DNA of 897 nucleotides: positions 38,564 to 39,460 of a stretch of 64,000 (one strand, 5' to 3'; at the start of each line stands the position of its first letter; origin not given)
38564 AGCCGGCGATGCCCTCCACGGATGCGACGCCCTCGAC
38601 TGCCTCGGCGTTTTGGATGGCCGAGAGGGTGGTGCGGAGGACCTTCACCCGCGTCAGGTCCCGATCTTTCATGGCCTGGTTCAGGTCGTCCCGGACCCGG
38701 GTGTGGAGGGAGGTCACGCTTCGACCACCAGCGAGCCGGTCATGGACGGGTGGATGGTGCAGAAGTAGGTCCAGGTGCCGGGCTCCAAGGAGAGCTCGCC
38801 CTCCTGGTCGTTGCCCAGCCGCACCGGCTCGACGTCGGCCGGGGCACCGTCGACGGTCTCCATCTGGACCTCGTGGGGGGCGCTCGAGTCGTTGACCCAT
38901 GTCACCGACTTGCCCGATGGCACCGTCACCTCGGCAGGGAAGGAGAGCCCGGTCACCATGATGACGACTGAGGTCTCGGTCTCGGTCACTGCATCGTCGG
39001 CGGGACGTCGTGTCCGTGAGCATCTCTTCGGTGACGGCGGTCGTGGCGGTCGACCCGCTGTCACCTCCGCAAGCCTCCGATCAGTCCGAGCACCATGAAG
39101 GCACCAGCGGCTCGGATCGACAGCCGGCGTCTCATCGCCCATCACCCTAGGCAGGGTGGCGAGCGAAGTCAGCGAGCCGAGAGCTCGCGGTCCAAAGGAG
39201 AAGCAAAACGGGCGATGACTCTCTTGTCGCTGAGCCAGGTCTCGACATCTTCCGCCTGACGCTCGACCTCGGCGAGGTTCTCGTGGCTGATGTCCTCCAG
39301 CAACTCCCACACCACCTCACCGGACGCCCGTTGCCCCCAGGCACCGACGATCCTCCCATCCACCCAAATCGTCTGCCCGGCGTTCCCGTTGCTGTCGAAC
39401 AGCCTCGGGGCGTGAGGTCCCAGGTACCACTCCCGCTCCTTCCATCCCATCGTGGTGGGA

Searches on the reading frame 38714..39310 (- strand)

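Call 100: search_protein_families(library=pfam, proteins=[window:38714-39310:-], max_evalue=0.001)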
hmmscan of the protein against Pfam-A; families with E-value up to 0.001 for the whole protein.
window:38714-39310:- (198 aa): 2 families
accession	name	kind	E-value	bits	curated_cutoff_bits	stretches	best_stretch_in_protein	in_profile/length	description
PF13473.12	Cupredoxin_1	-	5.5e-08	33.2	27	1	110-196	18-104/104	Cupredoxin-like domain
PF00127.26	Copper-bind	-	1e-06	29.5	21.2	1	122-197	12-99/99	Copper binding proteins, plastocyanin/azurin family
